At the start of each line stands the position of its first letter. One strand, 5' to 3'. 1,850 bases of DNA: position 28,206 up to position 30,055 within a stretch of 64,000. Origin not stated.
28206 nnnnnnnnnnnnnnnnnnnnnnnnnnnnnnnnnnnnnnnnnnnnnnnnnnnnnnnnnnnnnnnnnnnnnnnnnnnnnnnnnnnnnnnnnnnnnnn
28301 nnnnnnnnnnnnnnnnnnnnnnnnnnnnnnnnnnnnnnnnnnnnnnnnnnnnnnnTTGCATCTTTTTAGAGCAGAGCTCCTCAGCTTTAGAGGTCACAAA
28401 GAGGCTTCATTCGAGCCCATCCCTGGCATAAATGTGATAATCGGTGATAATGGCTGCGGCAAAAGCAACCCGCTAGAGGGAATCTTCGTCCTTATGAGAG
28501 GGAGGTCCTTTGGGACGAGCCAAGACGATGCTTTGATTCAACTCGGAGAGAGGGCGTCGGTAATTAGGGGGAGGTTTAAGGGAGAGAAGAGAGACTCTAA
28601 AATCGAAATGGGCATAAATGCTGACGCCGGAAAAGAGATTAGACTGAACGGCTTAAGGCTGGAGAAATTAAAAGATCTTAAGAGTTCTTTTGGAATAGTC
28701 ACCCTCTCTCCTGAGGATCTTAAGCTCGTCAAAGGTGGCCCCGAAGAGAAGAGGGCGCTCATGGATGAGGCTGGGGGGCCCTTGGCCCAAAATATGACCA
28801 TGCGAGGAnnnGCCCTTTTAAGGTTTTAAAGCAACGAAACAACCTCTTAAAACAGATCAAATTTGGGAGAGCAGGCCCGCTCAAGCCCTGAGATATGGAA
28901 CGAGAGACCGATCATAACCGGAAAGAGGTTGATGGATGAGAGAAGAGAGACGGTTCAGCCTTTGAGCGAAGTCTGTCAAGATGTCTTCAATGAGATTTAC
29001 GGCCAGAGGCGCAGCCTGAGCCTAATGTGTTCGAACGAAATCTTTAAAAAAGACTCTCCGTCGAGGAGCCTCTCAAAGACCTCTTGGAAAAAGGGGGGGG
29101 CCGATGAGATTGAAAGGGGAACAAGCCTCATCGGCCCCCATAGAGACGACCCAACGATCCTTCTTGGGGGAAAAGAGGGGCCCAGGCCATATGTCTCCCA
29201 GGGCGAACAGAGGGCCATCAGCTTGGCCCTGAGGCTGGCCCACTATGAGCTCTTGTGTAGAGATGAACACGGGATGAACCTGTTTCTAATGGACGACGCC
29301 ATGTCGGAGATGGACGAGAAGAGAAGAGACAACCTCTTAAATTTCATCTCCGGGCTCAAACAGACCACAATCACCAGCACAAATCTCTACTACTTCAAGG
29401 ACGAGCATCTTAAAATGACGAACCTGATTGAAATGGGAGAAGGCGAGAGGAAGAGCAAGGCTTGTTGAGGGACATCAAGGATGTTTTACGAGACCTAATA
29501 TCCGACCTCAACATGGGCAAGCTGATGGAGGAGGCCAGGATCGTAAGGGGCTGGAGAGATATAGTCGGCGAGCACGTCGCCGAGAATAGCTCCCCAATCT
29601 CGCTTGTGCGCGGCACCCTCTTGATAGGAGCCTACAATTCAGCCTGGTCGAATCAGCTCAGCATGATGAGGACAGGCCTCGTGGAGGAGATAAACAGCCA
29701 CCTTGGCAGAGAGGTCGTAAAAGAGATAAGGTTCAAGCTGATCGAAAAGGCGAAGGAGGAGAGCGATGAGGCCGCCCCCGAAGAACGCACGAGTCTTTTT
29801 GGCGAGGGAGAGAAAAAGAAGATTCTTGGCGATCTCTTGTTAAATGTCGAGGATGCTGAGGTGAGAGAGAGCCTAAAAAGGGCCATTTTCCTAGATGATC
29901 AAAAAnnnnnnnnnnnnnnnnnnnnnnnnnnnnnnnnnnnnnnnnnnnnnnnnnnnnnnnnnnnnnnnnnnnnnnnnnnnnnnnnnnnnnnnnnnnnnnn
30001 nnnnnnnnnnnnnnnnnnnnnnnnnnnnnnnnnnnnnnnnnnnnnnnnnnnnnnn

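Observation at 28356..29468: recF broken by two compensating frameshifts with three in-frame stops between them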

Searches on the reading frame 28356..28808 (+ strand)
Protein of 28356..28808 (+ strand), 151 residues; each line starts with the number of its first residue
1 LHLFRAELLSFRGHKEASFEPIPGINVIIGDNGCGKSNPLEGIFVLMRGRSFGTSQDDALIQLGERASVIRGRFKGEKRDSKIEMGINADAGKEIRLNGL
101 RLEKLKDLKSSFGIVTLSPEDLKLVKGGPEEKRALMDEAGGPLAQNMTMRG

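Call 6: search_protein_families(library=ncbifam, proteins=[window:28356-28808:+], max_evalue=0.01)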
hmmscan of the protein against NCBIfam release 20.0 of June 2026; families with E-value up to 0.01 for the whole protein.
window:28356-28808:+ (151 aa): 10 families
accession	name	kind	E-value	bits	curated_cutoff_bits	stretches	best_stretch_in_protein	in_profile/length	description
TIGR00611.2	recf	equivalog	1.5e-32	113.1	172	1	6-138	4-140/339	DNA replication/repair protein RecF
NF010680.0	PRK14079.1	equivalog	5.3e-18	65.1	386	1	1-138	1-135/349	recombination protein F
NF003034.1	PRK03918.1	equivalog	6e-09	34.4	700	1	4-88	4-91/878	DNA double-strand break repair ATPase Rad50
NF041034.1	Rad50_Sulf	equivalog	2e-07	29.3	1000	1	1-89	1-88/872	DNA double-strand break repair ATPase Rad50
NF002572.0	PRK02224.1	equivalog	1.2e-05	23.9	1087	1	1-90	1-90/888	DNA double-strand break repair ATPase Rad50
NF041035.1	Rad50_Halo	equivalog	2.6e-05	22.8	1000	1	1-89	1-89/883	DNA double-strand break repair ATPase Rad50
NF002244.0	PRK01156.1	equivalog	0.00055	18.1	847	1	5-83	5-82/895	DNA double-strand break repair ATPase Rad50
TIGR00634.1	recN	equivalog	0.0031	16.5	407.85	1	23-88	22-83/563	DNA repair protein RecN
NF041760.1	PtuA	equivalog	0.0057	15.6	500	1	2-43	51-92/524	retron Ec78 anti-phage system effector ATPase PtuA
TIGR02169.1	SMC_prok_A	equivalog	0.0072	14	729.4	1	10-43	12-43/1165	chromosome segregation protein SMC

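Call 7: search_protein_families(library=pfam, proteins=[window:28356-28808:+], max_evalue=0.01)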
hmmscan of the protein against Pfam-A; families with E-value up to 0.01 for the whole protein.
window:28356-28808:+ (151 aa): 4 families
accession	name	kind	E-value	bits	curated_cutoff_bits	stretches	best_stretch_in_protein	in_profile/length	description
PF02463.25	SMC_N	-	1.1e-09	38.5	40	1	7-119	6-134/220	RecF/RecN/SMC N terminal domain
PF13476.12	AAA_23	-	2.7e-08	35.1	27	1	10-103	6-112/201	AAA domain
PF13304.12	AAA_21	-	2.8e-05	24.8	27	1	25-121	1-104/304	AAA domain, putative AbiEii toxin, Type IV TA system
PF13175.12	AAA_15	-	0.00033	20.8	32.1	1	10-83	10-91/374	AAA ATPase domain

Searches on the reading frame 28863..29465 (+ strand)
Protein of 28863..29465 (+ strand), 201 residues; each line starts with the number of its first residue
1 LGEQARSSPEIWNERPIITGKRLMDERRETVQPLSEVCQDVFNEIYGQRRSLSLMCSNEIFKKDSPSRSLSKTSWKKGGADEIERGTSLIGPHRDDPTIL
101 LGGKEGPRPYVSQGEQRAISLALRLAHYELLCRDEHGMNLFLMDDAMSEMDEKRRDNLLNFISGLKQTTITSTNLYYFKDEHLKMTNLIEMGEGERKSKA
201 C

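Call 6: search_protein_families(library=ncbifam, proteins=[window:28863-29465:+], max_evalue=0.01)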
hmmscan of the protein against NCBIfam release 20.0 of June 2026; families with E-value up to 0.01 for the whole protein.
window:28863-29465:+ (201 aa): 4 families
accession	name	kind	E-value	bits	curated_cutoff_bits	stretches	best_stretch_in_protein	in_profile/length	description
TIGR00611.2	recf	equivalog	6.6e-32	111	172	1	8-173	175-339/339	DNA replication/repair protein RecF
NF010680.0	PRK14079.1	equivalog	5.8e-28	97.9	386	1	8-174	169-327/349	recombination protein F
NF002244.0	PRK01156.1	equivalog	4.2e-05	21.8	847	1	111-163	802-851/895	DNA double-strand break repair ATPase Rad50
NF041034.1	Rad50_Sulf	equivalog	0.0012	16.8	1000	1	111-162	780-828/872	DNA double-strand break repair ATPase Rad50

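Call 7: search_protein_families(library=pfam, proteins=[window:28863-29465:+], max_evalue=0.01)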
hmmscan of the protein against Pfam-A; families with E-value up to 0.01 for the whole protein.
window:28863-29465:+ (201 aa): 2 families
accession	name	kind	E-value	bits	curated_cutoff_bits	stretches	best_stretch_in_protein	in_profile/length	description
PF13558.12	SbcC_Walker_B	-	2e-05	25.2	27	1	112-162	34-88/90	SbcC/RAD50-like, Walker B motif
PF02463.25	SMC_N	-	4.8e-05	23.3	40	1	110-177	136-201/220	RecF/RecN/SMC N terminal domain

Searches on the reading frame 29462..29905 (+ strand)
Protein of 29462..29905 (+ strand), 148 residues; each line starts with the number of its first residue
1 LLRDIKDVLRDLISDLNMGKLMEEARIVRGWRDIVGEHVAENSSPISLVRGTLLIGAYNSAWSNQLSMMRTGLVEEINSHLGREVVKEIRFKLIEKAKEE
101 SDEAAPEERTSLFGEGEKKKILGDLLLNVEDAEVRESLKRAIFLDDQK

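Call 6: search_protein_families(library=ncbifam, proteins=[window:29462-29905:+], max_evalue=0.01)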
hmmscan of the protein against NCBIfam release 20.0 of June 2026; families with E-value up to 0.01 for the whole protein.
window:29462-29905:+ (148 aa): 2 families
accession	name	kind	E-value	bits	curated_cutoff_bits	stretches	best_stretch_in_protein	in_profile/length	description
NF002871.0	PRK03195.1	equivalog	1e-11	45.1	246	1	22-90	93-161/187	DUF721 family protein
NF001031.0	PRK00111.1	equivalog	1.3e-05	25.4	293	1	20-90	84-154/180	hypothetical protein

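Call 7: search_protein_families(library=pfam, proteins=[window:29462-29905:+], max_evalue=0.01)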
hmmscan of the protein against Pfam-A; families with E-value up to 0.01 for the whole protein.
window:29462-29905:+ (148 aa): 1 family
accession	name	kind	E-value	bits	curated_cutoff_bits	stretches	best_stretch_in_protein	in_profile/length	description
PF05258.17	DciA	-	2.9e-20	72.7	24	1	5-91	2-89/89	Dna[CI] antecedent, DciA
